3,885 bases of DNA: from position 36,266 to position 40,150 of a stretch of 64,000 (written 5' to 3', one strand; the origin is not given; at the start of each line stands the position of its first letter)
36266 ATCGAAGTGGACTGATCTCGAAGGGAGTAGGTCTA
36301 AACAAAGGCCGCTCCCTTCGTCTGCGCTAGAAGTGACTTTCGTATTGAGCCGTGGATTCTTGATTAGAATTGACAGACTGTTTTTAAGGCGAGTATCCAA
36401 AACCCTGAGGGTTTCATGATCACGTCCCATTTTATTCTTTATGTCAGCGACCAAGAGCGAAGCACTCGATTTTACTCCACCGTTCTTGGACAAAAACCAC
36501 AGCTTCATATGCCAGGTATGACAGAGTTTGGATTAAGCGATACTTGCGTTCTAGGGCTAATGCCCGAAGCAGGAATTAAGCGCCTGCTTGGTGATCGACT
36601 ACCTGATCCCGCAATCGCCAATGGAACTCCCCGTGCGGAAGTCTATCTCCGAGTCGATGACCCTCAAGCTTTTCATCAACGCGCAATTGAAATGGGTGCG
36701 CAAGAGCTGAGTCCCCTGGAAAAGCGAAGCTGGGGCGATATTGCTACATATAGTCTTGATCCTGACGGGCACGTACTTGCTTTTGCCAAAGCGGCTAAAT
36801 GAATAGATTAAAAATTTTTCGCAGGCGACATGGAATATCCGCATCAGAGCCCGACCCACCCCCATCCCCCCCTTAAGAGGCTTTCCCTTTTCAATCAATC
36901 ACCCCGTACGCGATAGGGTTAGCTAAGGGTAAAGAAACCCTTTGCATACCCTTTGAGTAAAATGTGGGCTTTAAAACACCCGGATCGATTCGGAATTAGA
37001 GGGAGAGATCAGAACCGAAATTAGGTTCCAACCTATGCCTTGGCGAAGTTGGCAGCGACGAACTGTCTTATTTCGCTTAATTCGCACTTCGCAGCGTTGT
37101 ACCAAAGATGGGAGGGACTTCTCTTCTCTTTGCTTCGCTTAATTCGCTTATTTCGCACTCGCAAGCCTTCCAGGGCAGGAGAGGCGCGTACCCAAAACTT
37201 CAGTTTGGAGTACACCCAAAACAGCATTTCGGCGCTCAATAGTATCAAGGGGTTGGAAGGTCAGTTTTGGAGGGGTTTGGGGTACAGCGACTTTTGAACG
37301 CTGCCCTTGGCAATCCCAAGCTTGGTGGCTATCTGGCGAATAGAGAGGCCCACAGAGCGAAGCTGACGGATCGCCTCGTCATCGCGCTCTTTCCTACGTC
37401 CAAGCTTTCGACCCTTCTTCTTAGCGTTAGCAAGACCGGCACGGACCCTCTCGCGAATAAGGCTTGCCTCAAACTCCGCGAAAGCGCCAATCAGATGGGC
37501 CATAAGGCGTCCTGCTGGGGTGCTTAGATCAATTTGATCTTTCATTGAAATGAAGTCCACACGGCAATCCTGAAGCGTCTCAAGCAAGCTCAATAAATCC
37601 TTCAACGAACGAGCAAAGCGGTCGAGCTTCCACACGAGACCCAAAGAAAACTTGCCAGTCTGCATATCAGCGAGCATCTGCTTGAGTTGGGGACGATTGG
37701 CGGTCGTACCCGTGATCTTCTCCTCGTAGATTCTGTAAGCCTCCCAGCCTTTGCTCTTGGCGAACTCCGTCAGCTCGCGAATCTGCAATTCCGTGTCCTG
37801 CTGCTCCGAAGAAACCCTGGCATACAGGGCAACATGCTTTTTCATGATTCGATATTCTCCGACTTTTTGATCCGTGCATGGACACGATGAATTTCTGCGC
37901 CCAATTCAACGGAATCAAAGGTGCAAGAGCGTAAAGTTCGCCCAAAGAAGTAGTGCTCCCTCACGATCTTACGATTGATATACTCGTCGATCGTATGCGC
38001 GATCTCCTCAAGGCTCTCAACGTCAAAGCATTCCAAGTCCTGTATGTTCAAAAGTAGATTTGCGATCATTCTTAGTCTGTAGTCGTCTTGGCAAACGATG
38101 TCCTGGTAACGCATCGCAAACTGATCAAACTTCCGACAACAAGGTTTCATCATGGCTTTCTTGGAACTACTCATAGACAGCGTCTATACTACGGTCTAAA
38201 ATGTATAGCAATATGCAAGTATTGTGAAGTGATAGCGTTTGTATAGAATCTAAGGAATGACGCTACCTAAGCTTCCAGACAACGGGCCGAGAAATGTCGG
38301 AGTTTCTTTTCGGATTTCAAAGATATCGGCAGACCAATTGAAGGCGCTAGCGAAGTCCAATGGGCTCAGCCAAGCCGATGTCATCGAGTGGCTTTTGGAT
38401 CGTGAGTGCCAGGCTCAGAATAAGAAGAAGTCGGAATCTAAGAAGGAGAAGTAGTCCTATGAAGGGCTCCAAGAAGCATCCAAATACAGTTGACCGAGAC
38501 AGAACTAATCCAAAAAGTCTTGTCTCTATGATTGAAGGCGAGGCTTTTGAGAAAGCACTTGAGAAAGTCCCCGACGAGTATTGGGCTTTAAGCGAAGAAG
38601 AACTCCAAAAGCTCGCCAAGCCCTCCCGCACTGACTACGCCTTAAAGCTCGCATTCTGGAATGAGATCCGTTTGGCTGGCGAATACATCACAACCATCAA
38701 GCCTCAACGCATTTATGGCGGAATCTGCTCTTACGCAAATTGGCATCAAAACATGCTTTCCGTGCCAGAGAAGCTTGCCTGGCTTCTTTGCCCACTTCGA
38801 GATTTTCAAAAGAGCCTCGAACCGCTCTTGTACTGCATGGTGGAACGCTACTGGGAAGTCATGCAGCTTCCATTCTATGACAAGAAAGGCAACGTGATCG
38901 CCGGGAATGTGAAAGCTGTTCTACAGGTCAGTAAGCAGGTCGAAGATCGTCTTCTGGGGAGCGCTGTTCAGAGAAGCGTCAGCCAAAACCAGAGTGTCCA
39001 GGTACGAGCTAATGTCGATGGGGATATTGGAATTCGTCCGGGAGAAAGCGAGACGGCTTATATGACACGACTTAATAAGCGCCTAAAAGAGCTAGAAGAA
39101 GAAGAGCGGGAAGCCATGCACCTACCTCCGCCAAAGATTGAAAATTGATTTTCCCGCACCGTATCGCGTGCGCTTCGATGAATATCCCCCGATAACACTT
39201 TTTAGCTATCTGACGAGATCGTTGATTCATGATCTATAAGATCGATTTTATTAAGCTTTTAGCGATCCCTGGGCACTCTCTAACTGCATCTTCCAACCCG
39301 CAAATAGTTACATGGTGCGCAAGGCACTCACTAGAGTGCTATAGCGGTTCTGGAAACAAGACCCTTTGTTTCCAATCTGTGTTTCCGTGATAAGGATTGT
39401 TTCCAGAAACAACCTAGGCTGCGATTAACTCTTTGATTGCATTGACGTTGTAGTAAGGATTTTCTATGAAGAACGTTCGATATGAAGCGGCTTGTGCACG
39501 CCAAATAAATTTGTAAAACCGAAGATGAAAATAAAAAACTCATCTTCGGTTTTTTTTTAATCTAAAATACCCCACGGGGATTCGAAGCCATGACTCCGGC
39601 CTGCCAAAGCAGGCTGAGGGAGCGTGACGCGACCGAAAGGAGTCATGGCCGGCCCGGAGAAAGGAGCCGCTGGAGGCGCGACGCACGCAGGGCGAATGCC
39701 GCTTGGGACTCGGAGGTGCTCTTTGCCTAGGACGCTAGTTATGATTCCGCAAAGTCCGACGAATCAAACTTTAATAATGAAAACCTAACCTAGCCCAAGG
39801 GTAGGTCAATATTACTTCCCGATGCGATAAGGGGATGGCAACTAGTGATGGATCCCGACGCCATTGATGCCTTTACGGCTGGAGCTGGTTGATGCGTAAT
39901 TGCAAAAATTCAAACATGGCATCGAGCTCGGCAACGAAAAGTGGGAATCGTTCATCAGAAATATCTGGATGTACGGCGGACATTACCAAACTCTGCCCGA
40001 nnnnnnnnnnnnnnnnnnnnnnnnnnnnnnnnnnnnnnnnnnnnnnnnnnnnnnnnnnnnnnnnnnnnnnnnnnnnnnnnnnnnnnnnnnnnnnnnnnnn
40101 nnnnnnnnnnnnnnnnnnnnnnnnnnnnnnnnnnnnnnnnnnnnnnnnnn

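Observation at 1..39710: Satellite/tycheposon-like element apparently carrying a whole nitrate-to-NO respiration kit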

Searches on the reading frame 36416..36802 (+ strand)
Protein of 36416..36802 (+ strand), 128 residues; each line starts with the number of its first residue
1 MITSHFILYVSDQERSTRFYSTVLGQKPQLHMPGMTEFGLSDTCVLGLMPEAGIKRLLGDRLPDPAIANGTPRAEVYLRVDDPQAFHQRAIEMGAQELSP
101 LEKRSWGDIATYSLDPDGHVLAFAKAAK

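Call 8: search_protein_families(library=pfam, proteins=[window:36416-36802:+], max_evalue=0.01)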
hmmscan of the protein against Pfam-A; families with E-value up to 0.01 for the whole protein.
window:36416-36802:+ (128 aa): 4 families
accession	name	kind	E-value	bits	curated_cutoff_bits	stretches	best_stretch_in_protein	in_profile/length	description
PF00903.31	Glyoxalase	-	1.2e-10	42.3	20.6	1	4-123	3-121/121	Glyoxalase/Bleomycin resistance protein/Dioxygenase superfamily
PF18029.7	Glyoxalase_6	-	5.7e-08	33.8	23.6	1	10-121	6-103/106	Glyoxalase-like domain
PF12681.13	Glyoxalase_2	-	1.5e-07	31.8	30.1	1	6-122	4-112/118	Glyoxalase-like domain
PF22677.2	Ble-like_N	-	1.7e-05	24.9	24.5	1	5-35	4-35/41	Bleomycin resistance protein-like N-terminal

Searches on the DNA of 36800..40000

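Call 65: search_rna_families(source=window, start=36800, end=40000, threshold=evalue, max_evalue=5, show_alignments=2)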
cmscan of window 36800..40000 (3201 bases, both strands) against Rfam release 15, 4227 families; matches with E-value up to 5: 3.
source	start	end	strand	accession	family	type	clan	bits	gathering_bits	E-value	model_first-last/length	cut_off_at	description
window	39527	39582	-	RF02064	STnc370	Gene; sRNA;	-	25.9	54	2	1-71/71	no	Enterobacterial sRNA STnc370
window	39477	39561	+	RF02074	STnc240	Gene; sRNA;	-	23.1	55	3.1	1-77/77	no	Enterobacterial sRNA STnc240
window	39488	39569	+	RF00568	SNORA26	Gene; snRNA; snoRNA; HACA-box;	CL00032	20.5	40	1.8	1-122/122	no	Small nucleolar RNA SNORA26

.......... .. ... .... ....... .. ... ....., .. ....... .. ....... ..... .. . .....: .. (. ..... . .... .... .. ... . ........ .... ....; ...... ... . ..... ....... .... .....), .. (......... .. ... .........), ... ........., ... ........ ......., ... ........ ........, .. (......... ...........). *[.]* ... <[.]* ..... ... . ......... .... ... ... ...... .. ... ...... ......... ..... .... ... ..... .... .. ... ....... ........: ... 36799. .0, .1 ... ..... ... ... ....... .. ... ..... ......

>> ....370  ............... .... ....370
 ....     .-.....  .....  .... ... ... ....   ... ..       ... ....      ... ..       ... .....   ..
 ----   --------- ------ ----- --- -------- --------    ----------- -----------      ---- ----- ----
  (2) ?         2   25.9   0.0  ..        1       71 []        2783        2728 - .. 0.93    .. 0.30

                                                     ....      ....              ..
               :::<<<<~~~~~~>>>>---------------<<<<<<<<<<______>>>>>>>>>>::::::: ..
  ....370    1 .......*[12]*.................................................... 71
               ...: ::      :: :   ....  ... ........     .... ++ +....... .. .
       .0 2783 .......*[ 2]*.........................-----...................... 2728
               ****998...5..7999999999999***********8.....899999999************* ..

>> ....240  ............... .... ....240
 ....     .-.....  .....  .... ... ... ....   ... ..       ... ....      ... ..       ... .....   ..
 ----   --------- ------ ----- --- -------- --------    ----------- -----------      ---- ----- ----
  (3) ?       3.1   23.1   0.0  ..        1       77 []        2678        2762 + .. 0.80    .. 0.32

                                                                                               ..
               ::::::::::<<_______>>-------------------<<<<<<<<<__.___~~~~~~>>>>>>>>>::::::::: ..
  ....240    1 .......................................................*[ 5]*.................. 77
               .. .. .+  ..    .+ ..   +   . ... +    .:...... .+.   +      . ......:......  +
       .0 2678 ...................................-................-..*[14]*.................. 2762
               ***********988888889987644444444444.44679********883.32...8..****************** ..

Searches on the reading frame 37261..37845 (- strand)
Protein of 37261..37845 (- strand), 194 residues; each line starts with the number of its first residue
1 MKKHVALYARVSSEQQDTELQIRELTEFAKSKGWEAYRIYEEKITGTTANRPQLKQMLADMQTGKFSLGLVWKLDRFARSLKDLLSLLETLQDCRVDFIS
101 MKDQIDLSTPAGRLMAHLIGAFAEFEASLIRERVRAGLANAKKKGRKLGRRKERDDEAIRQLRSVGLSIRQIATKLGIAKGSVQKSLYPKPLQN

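Call 8: search_protein_families(library=pfam, proteins=[window:37261-37845:-], max_evalue=0.01)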
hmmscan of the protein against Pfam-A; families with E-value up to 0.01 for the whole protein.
window:37261-37845:- (194 aa): 5 families
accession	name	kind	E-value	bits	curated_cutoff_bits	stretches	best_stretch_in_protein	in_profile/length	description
PF00239.26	Resolvase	-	1.2e-45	155.6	23.3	1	5-147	1-145/145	Resolvase, N terminal domain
PF13936.12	HTH_38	-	0.005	17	27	1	157-184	11-38/44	Helix-turn-helix domain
PF13384.12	HTH_23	-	0.008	16.4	24.6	0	158-185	10-36/50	Homeodomain-like domain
PF02796.21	HTH_7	-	0.0085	16.6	23.8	0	149-183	1-38/45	Helix-turn-helix domain of resolvase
PF08281.18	Sigma70_r4_2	-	0.0086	16.1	25.7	0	166-187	26-47/54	Sigma-70, region 4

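Call 12: search_protein_families(library=phrogs, proteins=[window:37261-37845:-], max_evalue=0.01)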
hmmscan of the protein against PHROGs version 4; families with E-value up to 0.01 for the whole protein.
window:37261-37845:- (194 aa): 10 families
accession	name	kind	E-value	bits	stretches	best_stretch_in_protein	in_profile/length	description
phrog_125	-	DNA, RNA and nucleotide metabolism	1.3e-61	209.4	1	1-186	18-199/254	DNA invertase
phrog_95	-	integration and excision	7.8e-48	164.5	1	1-149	86-241/651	integrase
phrog_6620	-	integration and excision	6.8e-11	43.1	1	2-102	55-156/201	transposase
phrog_8275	-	DNA, RNA and nucleotide metabolism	1.4e-07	32.3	1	8-58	5-49/51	DNA invertase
phrog_3855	-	DNA, RNA and nucleotide metabolism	0.00034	22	1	136-185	50-98/115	HTH DNA binding protein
phrog_5735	-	unknown function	0.00099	20.2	1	143-186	40-83/88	-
phrog_323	-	transcription regulation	0.0022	18.6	1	144-185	142-183/319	transcriptional regulator, D5-like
phrog_9129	-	unknown function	0.006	17.6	1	124-184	108-166/184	-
phrog_1157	-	integration and excision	0.0082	16.4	0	158-187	9-38/422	transposase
phrog_686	-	DNA, RNA and nucleotide metabolism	0.0083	17.4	1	132-185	14-67/76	HTH DNA binding protein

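Call 19: find_encoding_contigs(protein=window:37261-37845:-, flank=10000, max_places=10)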
Protein window:37261-37845:- (194 aa): no gene with exactly this product is on record in the collection.

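Call 94: search_protein_families(library=padloc, proteins=[window:37261-37845:-], max_evalue=0.001)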
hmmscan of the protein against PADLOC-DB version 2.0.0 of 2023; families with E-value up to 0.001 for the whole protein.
window:37261-37845:- (194 aa): 0 families

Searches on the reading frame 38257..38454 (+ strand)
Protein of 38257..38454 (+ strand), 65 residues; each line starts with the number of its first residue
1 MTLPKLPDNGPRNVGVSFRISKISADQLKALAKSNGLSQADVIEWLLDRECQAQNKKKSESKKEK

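Call 61: search_protein_families(library=pfam, proteins=[window:38257-38454:+], max_evalue=0.01)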
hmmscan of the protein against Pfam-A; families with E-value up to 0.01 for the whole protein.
window:38257-38454:+ (65 aa): 1 family
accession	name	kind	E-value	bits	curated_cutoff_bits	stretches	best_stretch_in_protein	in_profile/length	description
PF10723.15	RepB-RCR_reg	-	0.0045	17.3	21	1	20-53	46-79/81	Replication regulatory protein RepB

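Call 94: search_protein_families(library=padloc, proteins=[window:38257-38454:+], max_evalue=0.001)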
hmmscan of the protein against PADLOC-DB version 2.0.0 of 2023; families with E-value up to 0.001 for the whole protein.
window:38257-38454:+ (65 aa): 0 families
